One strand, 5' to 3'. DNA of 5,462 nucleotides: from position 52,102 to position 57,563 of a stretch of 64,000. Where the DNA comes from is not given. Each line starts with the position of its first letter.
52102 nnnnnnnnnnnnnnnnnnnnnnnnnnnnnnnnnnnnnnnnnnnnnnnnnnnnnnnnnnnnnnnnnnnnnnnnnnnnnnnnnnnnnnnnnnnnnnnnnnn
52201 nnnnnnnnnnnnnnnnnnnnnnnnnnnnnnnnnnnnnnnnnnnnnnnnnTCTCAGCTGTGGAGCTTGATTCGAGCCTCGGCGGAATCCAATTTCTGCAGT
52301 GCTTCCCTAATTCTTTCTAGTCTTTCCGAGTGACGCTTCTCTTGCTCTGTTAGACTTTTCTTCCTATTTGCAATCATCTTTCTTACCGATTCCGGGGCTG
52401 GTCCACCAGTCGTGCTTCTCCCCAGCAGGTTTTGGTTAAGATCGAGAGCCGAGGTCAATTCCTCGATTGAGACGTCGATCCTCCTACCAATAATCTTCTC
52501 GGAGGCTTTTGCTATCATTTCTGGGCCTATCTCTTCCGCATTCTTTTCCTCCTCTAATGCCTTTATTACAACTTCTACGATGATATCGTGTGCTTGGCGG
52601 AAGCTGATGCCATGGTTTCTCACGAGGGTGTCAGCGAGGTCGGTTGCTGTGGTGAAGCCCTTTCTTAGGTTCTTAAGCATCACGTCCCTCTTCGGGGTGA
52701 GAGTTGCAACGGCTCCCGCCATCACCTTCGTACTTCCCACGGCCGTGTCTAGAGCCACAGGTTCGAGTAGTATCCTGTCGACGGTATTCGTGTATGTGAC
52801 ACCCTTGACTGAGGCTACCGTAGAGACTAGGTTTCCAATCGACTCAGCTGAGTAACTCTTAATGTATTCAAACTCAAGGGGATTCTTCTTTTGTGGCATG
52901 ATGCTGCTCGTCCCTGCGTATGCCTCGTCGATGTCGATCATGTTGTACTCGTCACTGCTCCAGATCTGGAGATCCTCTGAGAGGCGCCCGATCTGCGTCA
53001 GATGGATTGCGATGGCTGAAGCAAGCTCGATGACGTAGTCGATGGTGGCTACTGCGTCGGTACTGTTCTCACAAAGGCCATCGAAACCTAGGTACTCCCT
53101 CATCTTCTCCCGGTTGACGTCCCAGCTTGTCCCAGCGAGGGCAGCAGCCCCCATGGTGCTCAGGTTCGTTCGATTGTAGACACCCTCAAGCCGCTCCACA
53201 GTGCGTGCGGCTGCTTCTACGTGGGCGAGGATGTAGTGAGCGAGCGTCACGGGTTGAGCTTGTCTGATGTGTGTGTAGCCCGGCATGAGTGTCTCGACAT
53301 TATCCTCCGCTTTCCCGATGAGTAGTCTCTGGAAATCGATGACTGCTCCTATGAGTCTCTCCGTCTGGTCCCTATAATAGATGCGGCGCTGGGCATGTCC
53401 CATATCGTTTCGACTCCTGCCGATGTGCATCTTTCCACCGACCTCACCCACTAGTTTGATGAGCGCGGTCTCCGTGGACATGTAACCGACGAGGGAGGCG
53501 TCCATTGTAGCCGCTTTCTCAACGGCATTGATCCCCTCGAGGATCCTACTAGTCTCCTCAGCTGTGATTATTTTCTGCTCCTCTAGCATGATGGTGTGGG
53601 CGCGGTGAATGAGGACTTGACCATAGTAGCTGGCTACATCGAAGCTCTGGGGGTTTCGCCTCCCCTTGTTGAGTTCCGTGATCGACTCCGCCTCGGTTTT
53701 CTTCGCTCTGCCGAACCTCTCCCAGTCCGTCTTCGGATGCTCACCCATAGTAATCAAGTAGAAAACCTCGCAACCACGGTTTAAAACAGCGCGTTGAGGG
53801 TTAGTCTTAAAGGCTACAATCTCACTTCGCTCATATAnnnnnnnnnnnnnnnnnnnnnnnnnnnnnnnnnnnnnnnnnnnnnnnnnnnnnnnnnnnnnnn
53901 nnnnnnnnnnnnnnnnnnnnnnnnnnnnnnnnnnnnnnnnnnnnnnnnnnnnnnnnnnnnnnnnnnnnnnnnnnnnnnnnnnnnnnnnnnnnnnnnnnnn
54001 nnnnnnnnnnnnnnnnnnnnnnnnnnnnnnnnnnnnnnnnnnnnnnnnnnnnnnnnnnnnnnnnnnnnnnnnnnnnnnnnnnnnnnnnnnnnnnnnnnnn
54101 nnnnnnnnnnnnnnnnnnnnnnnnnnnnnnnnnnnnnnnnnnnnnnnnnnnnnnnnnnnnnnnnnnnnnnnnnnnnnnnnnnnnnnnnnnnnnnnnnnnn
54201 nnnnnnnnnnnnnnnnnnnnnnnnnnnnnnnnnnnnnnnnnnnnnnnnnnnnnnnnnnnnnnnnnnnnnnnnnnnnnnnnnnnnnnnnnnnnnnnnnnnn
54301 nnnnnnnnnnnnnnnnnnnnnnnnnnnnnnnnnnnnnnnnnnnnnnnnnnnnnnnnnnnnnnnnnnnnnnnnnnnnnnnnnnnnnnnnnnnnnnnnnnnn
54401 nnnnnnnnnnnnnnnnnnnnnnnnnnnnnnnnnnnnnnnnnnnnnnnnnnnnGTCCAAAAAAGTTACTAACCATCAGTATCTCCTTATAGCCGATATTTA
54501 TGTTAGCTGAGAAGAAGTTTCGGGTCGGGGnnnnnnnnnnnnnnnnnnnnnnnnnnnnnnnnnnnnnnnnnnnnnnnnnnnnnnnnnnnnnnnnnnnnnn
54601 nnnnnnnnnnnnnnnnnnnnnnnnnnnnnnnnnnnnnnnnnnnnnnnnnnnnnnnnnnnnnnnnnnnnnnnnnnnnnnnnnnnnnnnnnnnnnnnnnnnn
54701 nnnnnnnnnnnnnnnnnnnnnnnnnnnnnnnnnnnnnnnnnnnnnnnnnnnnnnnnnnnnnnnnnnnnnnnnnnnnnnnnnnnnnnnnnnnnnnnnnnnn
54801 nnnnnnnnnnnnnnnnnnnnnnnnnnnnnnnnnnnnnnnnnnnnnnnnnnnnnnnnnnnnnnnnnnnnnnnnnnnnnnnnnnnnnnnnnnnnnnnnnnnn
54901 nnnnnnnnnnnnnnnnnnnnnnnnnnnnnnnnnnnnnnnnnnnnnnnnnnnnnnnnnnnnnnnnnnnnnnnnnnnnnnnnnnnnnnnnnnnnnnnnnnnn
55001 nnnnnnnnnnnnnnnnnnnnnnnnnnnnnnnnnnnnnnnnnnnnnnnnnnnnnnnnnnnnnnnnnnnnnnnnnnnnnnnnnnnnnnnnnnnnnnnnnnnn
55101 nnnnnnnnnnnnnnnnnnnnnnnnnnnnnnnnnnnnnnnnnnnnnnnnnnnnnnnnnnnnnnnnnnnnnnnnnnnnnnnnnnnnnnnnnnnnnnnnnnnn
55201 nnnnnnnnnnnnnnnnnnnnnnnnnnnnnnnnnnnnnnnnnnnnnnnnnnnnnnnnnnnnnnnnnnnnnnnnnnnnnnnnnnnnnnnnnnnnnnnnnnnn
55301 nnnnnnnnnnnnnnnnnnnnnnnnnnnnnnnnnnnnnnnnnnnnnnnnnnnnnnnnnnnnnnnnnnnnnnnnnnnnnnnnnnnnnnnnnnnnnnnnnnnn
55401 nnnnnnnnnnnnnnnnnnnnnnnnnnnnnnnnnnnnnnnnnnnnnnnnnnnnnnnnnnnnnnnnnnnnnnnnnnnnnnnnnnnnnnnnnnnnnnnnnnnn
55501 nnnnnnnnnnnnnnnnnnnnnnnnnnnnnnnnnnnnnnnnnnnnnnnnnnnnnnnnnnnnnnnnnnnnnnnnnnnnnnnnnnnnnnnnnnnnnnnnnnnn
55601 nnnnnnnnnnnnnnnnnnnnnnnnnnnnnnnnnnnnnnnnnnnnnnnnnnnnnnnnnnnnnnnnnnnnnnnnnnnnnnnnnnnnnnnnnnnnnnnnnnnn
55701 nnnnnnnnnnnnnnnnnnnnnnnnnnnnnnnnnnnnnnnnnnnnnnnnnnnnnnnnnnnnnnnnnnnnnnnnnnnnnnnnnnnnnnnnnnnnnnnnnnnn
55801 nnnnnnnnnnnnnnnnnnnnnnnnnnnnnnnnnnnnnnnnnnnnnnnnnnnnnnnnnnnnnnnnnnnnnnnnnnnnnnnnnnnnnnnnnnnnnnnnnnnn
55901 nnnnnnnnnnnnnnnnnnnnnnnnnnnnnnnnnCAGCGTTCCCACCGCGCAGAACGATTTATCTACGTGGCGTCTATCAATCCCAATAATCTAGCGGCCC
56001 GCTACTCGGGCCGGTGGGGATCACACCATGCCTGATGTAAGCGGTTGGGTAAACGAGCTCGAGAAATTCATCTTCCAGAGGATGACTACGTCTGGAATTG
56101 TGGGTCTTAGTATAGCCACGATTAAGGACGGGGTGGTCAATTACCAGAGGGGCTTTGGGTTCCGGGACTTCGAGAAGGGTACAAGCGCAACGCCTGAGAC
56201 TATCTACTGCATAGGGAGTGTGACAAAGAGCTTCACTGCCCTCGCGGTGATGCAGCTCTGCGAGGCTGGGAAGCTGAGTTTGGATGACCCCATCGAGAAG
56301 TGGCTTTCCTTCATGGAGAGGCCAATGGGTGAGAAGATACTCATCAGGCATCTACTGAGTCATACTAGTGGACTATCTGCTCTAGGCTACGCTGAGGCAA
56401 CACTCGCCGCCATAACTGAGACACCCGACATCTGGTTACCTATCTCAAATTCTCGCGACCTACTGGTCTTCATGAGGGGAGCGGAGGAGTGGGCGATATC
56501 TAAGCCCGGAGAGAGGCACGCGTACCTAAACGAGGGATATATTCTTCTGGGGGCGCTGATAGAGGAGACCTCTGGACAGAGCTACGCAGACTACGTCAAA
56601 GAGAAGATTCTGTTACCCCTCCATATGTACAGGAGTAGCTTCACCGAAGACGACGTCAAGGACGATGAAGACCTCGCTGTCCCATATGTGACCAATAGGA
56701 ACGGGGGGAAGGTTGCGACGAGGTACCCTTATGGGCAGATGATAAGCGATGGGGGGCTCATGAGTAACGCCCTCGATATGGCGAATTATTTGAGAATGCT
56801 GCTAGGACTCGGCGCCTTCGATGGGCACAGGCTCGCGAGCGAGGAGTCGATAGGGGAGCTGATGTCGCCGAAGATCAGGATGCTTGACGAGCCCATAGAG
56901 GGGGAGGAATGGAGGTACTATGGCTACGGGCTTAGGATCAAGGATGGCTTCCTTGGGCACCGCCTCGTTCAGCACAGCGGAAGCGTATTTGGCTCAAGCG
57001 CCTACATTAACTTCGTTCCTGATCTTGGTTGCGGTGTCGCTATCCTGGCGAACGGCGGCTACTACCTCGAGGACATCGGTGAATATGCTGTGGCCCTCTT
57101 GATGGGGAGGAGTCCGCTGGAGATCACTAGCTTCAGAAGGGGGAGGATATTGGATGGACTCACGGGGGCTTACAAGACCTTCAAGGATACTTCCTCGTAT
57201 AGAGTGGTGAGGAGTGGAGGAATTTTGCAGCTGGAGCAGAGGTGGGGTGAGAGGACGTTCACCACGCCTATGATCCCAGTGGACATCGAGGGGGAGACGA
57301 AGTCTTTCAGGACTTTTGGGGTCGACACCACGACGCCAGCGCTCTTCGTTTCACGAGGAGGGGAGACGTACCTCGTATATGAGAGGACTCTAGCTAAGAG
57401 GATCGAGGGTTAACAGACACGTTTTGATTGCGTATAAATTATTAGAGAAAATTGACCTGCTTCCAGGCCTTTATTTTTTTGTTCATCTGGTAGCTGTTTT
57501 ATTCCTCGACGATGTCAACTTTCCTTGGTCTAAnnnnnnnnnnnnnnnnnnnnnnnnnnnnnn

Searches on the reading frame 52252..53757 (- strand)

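Call 58: search_protein_families(library=pfam, proteins=[window:52252-53757:-], max_evalue=0.0001)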
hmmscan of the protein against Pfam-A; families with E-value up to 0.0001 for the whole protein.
window:52252-53757:- (501 aa): 2 families
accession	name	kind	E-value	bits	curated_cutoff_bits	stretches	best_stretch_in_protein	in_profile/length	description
PF00206.25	Lyase_1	-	4.6e-47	161.4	27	1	96-305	84-309/312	Lyase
PF14698.11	ASL_C2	-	5.4e-14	52.8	27.3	1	368-423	1-54/69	Argininosuccinate lyase C-terminal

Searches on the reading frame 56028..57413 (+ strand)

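Call 58: search_protein_families(library=pfam, proteins=[window:56028-57413:+], max_evalue=0.0001)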
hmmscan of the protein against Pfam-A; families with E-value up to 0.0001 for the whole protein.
window:56028-57413:+ (461 aa): 2 families
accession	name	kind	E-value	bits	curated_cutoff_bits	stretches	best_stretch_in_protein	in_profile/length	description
PF00144.29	Beta-lactamase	-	1.2e-66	225.6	27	1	12-347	2-314/329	Beta-lactamase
PF13969.11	Pab87_oct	-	2.3e-10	41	27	1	364-453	2-92/96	Pab87 octamerisation domain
